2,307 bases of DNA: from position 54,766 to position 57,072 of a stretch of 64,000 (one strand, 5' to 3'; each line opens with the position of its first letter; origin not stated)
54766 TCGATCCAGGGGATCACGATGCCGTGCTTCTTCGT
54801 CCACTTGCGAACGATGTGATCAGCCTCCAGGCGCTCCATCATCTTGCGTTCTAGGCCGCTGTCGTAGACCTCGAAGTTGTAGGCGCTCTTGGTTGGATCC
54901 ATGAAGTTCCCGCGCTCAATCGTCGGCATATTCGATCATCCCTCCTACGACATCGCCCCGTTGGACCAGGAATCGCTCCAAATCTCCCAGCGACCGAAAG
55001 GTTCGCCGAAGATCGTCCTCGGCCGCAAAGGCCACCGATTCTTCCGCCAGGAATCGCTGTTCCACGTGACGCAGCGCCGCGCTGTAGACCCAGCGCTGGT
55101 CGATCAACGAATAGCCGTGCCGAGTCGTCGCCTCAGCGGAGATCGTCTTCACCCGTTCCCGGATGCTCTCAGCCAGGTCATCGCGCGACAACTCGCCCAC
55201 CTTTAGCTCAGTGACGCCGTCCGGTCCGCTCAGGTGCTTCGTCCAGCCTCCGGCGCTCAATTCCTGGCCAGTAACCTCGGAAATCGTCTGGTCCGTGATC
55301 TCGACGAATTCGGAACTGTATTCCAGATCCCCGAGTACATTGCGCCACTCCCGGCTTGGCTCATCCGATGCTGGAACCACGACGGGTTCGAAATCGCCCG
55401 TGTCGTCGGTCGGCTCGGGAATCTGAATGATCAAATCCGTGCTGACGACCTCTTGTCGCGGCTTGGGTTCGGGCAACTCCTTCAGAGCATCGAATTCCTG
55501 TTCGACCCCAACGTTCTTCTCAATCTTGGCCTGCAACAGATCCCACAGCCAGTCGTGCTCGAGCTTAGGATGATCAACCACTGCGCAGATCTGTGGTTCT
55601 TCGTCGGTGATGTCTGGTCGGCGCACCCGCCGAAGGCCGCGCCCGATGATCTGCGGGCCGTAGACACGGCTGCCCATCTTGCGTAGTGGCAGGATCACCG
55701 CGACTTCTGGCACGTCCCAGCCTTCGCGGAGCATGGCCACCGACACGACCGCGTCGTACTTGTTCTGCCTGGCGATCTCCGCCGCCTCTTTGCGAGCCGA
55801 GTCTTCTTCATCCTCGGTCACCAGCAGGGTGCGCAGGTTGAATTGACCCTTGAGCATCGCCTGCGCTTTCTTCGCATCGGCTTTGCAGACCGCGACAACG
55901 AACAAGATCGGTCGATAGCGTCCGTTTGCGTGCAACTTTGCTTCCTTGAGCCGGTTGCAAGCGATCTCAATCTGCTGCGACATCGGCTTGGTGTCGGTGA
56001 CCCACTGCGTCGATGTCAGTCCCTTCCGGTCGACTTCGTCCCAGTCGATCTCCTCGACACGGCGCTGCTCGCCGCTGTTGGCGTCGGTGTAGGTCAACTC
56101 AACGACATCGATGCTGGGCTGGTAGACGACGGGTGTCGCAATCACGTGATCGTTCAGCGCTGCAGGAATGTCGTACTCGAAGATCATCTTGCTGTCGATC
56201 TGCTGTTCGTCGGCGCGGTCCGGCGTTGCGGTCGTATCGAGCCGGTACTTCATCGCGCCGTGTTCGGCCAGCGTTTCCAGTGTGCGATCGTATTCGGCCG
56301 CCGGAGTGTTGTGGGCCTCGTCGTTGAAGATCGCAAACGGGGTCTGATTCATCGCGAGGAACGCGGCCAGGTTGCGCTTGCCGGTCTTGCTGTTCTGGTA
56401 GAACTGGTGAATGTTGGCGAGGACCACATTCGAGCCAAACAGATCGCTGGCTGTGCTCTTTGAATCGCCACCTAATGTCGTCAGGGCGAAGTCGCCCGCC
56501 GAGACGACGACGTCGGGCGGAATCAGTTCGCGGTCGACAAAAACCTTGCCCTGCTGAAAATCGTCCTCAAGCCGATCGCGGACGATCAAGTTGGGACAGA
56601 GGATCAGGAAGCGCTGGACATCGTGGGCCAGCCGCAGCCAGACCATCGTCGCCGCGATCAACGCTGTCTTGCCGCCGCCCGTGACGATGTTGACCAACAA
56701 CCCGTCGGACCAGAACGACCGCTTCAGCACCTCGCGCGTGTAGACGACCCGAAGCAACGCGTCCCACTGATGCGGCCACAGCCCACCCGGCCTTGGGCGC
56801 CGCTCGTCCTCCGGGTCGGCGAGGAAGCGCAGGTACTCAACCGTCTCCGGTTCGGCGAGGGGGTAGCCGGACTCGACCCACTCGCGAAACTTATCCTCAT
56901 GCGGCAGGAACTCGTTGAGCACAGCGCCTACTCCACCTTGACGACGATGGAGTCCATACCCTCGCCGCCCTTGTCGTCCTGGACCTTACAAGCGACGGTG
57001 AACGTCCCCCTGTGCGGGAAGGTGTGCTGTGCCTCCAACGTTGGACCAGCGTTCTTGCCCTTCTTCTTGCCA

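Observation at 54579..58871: Type III-like R-M operon with a split Res (SF2 helicase plus separate VRR-NUC-like PD-(D/E)xK nuclease) and a methyltransferase carrying a ~280-aa C-terminal extension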

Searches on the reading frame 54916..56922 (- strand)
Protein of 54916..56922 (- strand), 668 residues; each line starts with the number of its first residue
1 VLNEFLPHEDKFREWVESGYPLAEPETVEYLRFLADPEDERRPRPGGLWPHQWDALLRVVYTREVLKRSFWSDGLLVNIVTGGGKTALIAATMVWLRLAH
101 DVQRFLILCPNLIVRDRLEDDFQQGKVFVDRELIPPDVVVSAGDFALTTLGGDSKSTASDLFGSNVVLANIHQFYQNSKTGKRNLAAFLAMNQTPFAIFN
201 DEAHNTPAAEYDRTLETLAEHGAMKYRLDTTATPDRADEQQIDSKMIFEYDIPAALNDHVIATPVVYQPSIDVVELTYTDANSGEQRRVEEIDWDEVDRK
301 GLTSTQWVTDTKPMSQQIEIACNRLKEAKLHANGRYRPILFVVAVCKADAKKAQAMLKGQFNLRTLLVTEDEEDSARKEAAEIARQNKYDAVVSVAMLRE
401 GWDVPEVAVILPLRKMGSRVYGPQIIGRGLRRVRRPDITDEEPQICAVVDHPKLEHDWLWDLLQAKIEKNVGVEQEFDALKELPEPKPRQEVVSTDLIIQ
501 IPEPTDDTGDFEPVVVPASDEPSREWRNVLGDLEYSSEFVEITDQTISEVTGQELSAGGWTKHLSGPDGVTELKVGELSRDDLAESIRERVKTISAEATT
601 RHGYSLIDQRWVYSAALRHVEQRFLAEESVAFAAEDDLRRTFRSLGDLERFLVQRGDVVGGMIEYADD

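Call 3: search_protein_families(library=pfam, proteins=[window:54916-56922:-], max_evalue=0.1)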
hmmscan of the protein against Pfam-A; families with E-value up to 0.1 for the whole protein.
window:54916-56922:- (668 aa): 4 families
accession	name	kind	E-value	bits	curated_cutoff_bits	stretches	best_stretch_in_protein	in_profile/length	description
PF04851.21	ResIII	-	1.3e-14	54.9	22.5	1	50-236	6-164/164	Type III restriction enzyme, res subunit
PF18766.7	SWI2_SNF2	-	7e-06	26.3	26.7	1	80-280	26-203/221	SWI2/SNF2 ATPase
PF00271.37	Helicase_C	-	0.0018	18.9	23.5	1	334-431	14-108/110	Helicase conserved C-terminal domain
PF00270.35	DEAD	-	0.0056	16.9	26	1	74-235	16-161/167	DEAD/DEAH box helicase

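Call 4: search_protein_families(library=padloc, proteins=[window:54916-56922:-], max_evalue=0.1)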
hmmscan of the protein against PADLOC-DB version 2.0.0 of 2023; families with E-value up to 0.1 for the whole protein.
window:54916-56922:- (668 aa): 13 families
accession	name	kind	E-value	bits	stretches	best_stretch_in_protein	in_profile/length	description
PDLC02707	PbeA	-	1.9e-10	38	1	77-408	273-593/672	PbeA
PDLC03648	REase_III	-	4.4e-10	36.3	1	193-434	131-356/871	Type III restriction enzyme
PDLC02704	PbeA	-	4e-09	33.5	1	181-408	370-607/682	PbeA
PDLC03658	mREase_IV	-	6.2e-09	32.1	2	363-433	476-546/953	Type IV methyl-directed restriction enzyme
PDLC03659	mREase_IV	-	1.1e-07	28.2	1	197-434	338-555/945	Type IV methyl-directed restriction enzyme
PDLC03649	REase_III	-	6.8e-06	22.3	1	394-431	500-537/973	Type III restriction enzyme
PDLC03042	REase_I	-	7.3e-06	21.6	1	322-433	712-831/1170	Type I restriction enzyme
PDLC03647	REase_III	-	2.9e-05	20.4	1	392-431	510-549/989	Type III restriction enzyme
PDLC03651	REase_III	-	0.00065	15.8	1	68-209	64-202/873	Type III restriction enzyme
PDLC03047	REase_I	-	0.0018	14.1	1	386-438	657-707/1107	Type I restriction enzyme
PDLC02623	DrmD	-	0.0023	13.7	1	49-123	103-168/1040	DrmD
PDLC03653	REase_III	-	0.0035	13.5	1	391-433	428-470/883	Type III restriction enzyme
PDLC02706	PbeA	-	0.029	11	0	183-262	384-469/722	PbeA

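Call 5: search_protein_families(library=ncbifam, proteins=[window:54916-56922:-], max_evalue=0.1)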
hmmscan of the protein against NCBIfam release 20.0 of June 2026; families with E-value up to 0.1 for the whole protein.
window:54916-56922:- (668 aa): 8 families
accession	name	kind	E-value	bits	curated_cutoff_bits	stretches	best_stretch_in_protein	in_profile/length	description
NF046055.1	restr_BPTD_3080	equivalog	2.8e-17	62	800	2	389-434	574-619/970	BPTD_3080 family restriction endonuclease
NF053632.1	heli_RadD_YejH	equivalog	2e-08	33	720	1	201-457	115-360/573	DNA repair helicase RadD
TIGR04095.1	dnd_restrict_1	equivalog_domain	7e-07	28.6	600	1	181-411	120-364/451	DNA phosphorothioation system restriction enzyme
NF012027.0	PRK15483.1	equivalog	5.2e-06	24.6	564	1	397-431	510-544/986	type III restriction-modification system endonuclease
NF046051.1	restrict_EcoAI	equivalog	6e-06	24.9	550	1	75-431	180-513/768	EcoAI/FtnUII family type I restriction enzme subunit R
NF003673.1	PRK05298.1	equivalog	1.5e-05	23.6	743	1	311-411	422-516/653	excinuclease ABC subunit UvrB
TIGR00631.1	uvrb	equivalog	7.2e-05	21.2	750.1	1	310-410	421-515/658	excinuclease ABC subunit UvrB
NF008521.0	PRK11448.1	equivalog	0.0001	20.5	729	1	386-441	754-807/1123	type I restriction-modification system endonuclease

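Call 8: find_homologous_proteins(query=window:54916-56922:-, max_evalue=0.00001)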
Query window:54916-56922:- (668 aa): 2047 proteins with E <= 0.00001 among 8000 candidates; the best 120 are listed.
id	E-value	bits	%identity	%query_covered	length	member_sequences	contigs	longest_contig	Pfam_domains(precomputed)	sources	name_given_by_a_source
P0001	0.0e+0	1494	99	100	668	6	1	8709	PF18766.8,PF04851.22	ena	-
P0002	0.0e+0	1386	91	100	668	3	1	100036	PF04851.22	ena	-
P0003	0.0e+0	1343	88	100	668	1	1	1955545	PF04851.22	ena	-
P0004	0.0e+0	1276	83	100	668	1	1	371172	PF04851.22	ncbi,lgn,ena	-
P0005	0.0e+0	1260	83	100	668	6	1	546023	PF04851.22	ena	-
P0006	0.0e+0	1244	81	100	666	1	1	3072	PF18766.8,PF04851.22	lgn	-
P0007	0.0e+0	1234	82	100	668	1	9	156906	PF04851.22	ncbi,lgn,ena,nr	ncbi:MAG: DEAD/DEAH box helicase family protein [Chloroflexi bacterium]|nr:DEAD/DEAH box helicase fa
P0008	0.0e+0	1234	81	100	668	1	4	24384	PF04851.22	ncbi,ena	-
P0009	0.0e+0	1230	80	100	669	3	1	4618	PF04851.22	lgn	-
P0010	0.0e+0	1077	70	100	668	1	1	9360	PF04851.22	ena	-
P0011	0.0e+0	1070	71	100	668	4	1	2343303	PF04851.22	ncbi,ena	-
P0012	0.0e+0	1068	70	100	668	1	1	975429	PF00271.38,PF04851.22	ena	-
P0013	0.0e+0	1061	69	100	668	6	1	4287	PF04851.22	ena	-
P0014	0.0e+0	1050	69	100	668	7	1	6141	PF04851.22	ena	-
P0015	0.0e+0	1044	69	100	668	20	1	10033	PF04851.22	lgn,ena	-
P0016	0.0e+0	1039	68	100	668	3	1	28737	PF04851.22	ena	-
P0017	0.0e+0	1020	68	100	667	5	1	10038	PF04851.22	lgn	-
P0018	3.7e-292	989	66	100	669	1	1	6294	PF04851.22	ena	-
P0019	4.9e-290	982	66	100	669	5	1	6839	PF04851.22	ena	-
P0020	8.4e-290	981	66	100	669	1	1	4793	PF04851.22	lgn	-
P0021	2.1e-288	976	65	100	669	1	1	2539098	PF04851.22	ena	-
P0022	5.4e-287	972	65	100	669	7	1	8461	PF04851.22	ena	-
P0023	6.5e-287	971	65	100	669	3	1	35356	PF04851.22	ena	-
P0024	2.2e-286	970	64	100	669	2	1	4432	PF04851.22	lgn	-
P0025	4.5e-286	969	64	100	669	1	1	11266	PF04851.22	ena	-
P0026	7.2e-286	968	65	100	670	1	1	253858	PF04851.22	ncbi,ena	-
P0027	8.6e-286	968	65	100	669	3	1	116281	PF04851.22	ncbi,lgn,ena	-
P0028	1.1e-285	967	65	100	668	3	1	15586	PF04851.22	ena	-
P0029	1.8e-285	967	65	100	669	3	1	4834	PF04851.22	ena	-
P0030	1.9e-285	967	65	100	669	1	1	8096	PF04851.22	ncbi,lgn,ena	-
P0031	4.8e-284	962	66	100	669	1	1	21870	PF04851.22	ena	-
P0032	5.4e-284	962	64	100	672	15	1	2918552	PF04851.22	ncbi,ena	-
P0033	6.8e-284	962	65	100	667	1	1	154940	PF04851.22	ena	-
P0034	1.1e-281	954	64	100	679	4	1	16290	PF04851.22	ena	-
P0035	2.0e-281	953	64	100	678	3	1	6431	PF04851.22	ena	-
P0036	6.4e-280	948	63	100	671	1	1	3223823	PF04851.22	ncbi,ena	-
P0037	8.8e-279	945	63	100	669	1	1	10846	PF04851.22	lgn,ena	-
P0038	1.1e-278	944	64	100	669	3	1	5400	PF04851.22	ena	-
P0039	5.6e-278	942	64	100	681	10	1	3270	PF04851.22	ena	-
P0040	8.3e-278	941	62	100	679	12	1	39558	PF04851.22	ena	-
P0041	1.7e-277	940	64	100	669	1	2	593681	PF04851.22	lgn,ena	-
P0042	1.9e-277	940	63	100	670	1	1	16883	PF04851.22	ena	-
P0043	3.6e-277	939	63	100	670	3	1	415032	PF04851.22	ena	-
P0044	4.4e-277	939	63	100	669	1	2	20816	PF04851.22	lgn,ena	-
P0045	5.0e-277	939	64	100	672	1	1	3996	PF04851.22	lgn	-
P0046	8.9e-277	938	63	100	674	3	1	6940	PF04851.22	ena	-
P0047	1.3e-274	931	63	100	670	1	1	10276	PF04851.22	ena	-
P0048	1.0e-273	928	63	100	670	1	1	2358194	PF04851.22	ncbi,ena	-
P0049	2.1e-273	927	62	100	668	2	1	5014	PF04851.22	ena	-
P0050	5.1e-273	926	62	100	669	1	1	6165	PF04851.22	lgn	-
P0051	7.6e-273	925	62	100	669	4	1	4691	PF04851.22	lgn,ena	-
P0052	8.1e-273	925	63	100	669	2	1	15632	PF04851.22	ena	-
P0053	1.9e-272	924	64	100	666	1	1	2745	PF04851.22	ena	-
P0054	3.4e-272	923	61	100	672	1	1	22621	PF04851.22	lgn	-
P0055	3.7e-272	923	62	100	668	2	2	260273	PF04851.22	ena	-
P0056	4.1e-272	923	62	100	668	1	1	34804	PF04851.22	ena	-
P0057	6.7e-272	922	62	100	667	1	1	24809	PF04851.22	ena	-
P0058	7.8e-272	922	62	100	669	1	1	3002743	PF04851.22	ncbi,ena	-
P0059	1.4e-271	921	62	100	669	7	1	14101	PF04851.22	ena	-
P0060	2.5e-271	920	64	100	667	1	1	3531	PF04851.22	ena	-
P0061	2.3e-270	917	62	100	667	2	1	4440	PF04851.22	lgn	-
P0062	4.4e-270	916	62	100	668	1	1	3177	PF04851.22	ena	-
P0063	9.2e-269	912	63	100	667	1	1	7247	PF04851.22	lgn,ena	-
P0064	9.9e-269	911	63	100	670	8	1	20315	PF04851.22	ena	-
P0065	1.1e-268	911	62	100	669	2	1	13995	PF04851.22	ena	-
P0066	1.1e-268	911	62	100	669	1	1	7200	PF04851.22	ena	-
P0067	1.5e-268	911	62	100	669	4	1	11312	PF04851.22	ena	-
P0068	7.8e-268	908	64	100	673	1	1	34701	PF04851.22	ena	-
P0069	5.8e-267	906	61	100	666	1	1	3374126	PF04851.22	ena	-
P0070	6.5e-267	905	62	100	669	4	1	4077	PF04851.22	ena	-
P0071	1.9e-265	901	62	100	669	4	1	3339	PF04851.22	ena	-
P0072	9.9e-265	898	61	100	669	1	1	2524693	PF04851.22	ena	-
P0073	3.1e-264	897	61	100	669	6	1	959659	PF18766.8,PF04851.22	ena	-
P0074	1.4e-263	894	62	100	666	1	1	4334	PF04851.22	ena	-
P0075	1.7e-263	894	62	100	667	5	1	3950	PF18766.8,PF04851.22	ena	-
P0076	9.3e-263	892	62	100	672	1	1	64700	PF04851.22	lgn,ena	-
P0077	1.4e-262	891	61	100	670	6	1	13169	PF04851.22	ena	-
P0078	1.8e-262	891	62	100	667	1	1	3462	PF04851.22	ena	-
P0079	3.4e-262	890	61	100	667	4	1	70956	PF04851.22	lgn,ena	-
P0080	1.9e-260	884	59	100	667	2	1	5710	PF04851.22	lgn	-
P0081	1.3e-258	878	60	100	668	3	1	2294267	PF04851.22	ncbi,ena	-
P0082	1.5e-257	874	60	100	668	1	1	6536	PF04851.22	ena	-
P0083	3.4e-256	870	60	100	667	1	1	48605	PF04851.22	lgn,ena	-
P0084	9.7e-256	868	59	100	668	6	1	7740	PF04851.22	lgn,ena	-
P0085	3.0e-255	867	61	100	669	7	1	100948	PF18766.8,PF04851.22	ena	-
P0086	3.9e-255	867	59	100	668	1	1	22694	PF04851.22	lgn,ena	-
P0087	1.1e-253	862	59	100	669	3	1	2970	PF04851.22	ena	-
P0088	4.7e-253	860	60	100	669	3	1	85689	PF04851.22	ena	-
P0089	2.0e-249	848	70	80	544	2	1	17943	PF04851.22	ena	-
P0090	9.4e-243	826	57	100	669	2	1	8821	PF04851.22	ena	-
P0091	3.1e-240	817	69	78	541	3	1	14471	PF04851.22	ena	-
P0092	1.8e-232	792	54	100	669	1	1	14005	PF04851.22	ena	-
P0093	3.1e-229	781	54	100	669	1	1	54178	PF04851.22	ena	-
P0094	3.6e-228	777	56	100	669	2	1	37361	PF04851.22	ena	-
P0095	1.8e-226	772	54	100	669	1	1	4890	PF18766.8,PF04851.22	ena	-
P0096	3.3e-226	771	55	100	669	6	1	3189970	PF04851.22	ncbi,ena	-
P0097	9.3e-226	769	53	100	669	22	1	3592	PF18766.8,PF04851.22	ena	-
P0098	1.3e-225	769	53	100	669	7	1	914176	PF04851.22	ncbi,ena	-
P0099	1.7e-225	769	53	100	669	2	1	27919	PF04851.22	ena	-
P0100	4.5e-225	767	54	100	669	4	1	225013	PF04851.22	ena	-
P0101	8.1e-225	766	54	100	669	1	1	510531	PF04851.22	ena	-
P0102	1.3e-224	766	54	100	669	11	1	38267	PF04851.22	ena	-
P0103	2.0e-224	765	53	100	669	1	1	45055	PF04851.22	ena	-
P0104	2.7e-224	765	54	100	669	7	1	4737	PF18766.8,PF04851.22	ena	-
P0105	3.0e-224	764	54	100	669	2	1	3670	PF18766.8,PF04851.22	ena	-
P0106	3.1e-224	764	53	100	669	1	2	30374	PF18766.8,PF04851.22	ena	-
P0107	6.3e-224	763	54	100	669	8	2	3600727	PF04851.22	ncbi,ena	-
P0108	6.4e-224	763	53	100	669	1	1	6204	PF18766.8,PF04851.22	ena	-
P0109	6.5e-224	763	54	100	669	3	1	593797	PF04851.22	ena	-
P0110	1.1e-223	763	61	86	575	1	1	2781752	PF04851.22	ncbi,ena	-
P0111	1.4e-223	762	53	100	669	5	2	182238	PF18766.8,PF04851.22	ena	-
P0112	2.7e-223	761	53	100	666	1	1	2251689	PF18766.8,PF04851.22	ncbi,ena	-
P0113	2.8e-223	761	53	100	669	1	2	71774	PF18766.8,PF04851.22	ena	-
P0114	3.0e-223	761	53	100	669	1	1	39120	PF04851.22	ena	-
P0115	4.2e-223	761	54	100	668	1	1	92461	PF04851.22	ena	-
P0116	4.9e-223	760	53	100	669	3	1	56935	PF04851.22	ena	-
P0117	5.1e-223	760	53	100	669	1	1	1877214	PF18766.8,PF04851.22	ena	-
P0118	1.3e-222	759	54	100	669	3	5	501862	PF04851.22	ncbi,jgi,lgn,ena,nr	ncbi:MAG: DEAD/DEAH box helicase family protein [Chloroflexi bacterium]|nr:DEAD/DEAH box helicase fa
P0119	1.4e-222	759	53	100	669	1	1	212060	PF04851.22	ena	-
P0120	1.5e-222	759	54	100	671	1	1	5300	PF04851.22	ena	-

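Call 10: find_encoding_contigs(protein=P0118, flank=6000, max_places=3)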
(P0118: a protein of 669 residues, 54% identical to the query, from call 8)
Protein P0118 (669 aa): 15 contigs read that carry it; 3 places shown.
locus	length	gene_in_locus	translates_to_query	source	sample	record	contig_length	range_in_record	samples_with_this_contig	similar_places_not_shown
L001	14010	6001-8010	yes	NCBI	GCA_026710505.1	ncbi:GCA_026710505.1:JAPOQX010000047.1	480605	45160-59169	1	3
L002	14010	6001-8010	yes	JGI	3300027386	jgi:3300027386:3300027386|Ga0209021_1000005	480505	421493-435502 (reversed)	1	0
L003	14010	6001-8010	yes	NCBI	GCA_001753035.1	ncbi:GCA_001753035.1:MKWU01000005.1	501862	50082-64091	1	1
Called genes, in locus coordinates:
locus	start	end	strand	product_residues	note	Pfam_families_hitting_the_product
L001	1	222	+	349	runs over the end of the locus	PF24684:Vgb_lyase (weak), PF25021:TEN_NHL (faint), PF08450:SGL (faint), PF17170:DUF5128, PF01436:NHL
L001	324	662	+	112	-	-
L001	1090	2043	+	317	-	PF00296:Bac_luciferase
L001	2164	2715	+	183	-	PF00583:Acetyltransf_1, PF13673:Acetyltransf_10 (weak), PF13508:Acetyltransf_7, PF08445:FR47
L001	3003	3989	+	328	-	PF03174:CHB_HEX_C (faint), PF02012:BNR (faint), PF13088:BNR_2 (faint), PF14870:PSII_BNR (weak), PF15902:Sortilin-Vps10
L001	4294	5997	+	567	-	PF01555:N6_N4_Mtase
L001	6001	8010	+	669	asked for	PF04851:ResIII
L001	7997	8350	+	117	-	PF08722:Tn7_TnsA-like_N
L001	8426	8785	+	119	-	PF00903:Glyoxalase, PF13669:Glyoxalase_4 (weak)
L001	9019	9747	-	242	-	-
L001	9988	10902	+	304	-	PF08450:SGL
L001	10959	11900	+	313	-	PF08450:SGL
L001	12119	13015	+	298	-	PF08450:SGL, PF03088:Str_synth (weak)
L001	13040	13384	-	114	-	PF18480:DUF5615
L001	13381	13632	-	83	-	PF04255:DUF433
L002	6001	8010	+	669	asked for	PF04851:ResIII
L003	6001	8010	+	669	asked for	PF04851:ResIII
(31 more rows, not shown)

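Call 11: find_encoding_contigs(protein=P0036, flank=6000, max_places=2)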
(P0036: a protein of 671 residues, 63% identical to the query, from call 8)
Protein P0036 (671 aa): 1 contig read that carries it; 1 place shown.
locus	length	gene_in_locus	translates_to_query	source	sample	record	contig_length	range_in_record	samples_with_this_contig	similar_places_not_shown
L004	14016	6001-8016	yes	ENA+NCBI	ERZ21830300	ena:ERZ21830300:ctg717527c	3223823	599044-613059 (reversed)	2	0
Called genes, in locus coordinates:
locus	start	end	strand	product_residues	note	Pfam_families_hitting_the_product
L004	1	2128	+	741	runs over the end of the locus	PF00488:MutS_V, PF20297:MSSS (weak), PF01713:Smr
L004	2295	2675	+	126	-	-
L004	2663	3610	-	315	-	PF05598:DUF772, PF01609:DDE_Tnp_1, PF13612:DDE_Tnp_1_3 (weak)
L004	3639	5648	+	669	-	PF01555:N6_N4_Mtase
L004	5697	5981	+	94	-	PF07798:CCDC90-like (weak)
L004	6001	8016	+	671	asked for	PF04851:ResIII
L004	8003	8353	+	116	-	PF08722:Tn7_TnsA-like_N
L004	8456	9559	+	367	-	PF00266:Aminotran_5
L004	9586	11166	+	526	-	PF00389:2-Hacid_dh, PF02826:2-Hacid_dh_C, PF00670:AdoHcyase_NAD (faint), PF19304:PGDH_inter, PF01842:ACT (weak)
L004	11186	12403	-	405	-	PF06245:DUF1015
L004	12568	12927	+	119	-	PF11969:DcpS_C, PF01230:HIT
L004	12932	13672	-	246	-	PF01138:RNase_PH, PF03725:RNase_PH_C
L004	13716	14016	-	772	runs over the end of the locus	PF13567:DUF4131, PF03772:Competence, PF00753:Lactamase_B, PF12706:Lactamase_B_2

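Call 13: search_solved_structures(query=window:54916-56922:-, max_evalue=0.01)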
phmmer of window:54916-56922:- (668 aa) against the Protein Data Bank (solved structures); distinct sequences matched with E-value up to 0.01: 5.
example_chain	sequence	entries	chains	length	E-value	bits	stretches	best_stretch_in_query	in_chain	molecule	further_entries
7clg_A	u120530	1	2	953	7.3e-08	34.5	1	361-434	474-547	Putative helicase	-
6p4f_A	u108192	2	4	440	0.0041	18.9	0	368-434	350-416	DNA-dependent ATPase XPBII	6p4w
5tnu_A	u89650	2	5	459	0.0046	18.7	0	368-434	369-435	DNA-dependent ATPase XPBII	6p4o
6jde_B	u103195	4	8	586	0.0068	18.1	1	351-439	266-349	Putative DNA repair helicase RadD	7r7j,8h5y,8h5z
4zcf_C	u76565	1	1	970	0.0089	17.7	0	390-432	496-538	Restriction endonuclease EcoP15I, restriction subunit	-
